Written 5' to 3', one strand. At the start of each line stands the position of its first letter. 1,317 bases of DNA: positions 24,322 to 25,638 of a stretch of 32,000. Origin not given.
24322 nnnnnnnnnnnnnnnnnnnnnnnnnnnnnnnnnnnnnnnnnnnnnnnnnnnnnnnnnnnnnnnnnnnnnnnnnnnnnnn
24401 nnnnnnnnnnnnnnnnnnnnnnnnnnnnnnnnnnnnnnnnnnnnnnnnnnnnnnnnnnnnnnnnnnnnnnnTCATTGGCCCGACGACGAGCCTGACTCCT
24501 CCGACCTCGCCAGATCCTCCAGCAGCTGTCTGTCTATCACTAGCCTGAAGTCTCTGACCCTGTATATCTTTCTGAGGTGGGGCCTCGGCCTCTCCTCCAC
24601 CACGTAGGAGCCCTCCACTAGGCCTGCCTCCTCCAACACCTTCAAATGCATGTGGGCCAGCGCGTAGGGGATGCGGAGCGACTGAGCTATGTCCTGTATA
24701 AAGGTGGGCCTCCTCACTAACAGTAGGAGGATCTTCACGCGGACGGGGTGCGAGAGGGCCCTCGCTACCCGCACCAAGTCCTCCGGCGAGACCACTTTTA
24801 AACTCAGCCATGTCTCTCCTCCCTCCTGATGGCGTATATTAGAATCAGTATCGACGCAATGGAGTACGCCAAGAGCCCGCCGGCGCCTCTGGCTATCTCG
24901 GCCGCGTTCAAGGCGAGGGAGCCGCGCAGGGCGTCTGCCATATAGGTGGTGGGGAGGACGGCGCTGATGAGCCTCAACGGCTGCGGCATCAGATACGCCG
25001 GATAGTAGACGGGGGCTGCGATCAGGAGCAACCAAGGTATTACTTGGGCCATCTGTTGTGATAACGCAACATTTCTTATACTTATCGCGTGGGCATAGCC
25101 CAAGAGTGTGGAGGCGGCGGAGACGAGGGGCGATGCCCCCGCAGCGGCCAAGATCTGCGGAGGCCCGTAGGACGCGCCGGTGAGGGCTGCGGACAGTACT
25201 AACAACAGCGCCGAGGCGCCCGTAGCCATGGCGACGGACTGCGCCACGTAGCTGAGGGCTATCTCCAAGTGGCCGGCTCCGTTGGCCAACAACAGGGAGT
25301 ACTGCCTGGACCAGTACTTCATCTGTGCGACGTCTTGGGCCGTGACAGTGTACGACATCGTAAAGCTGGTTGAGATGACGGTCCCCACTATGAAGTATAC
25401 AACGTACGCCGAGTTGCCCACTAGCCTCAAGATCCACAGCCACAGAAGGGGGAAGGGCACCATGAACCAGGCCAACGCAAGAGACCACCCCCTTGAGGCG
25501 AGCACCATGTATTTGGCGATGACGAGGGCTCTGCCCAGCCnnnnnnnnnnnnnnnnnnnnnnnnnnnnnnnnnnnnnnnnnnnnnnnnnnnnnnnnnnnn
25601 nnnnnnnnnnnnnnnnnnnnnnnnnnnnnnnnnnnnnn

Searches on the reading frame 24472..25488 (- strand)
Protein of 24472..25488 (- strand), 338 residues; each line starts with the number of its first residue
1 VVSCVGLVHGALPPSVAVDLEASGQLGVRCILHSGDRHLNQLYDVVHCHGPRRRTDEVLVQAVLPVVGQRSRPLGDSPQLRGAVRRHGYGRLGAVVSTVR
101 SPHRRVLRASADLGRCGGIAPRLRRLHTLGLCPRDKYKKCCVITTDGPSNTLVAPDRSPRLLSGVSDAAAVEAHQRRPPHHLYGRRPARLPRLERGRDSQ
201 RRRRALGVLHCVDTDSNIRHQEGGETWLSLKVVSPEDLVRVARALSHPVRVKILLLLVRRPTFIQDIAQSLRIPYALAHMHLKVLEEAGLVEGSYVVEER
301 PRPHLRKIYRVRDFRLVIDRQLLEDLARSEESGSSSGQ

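Call 83: search_protein_families(library=pfam, proteins=[window:24472-25488:-], max_evalue=0.0001)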
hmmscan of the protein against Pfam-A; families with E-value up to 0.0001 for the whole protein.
window:24472-25488:- (338 aa): 2 families
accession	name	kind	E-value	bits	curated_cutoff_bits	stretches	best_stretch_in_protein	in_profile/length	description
PF01022.26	HTH_5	-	5.4e-10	39.4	22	1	248-292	2-46/47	Bacterial regulatory protein, arsR family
PF12840.13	HTH_20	-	8.3e-09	35.7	27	1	245-292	1-49/51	Helix-turn-helix domain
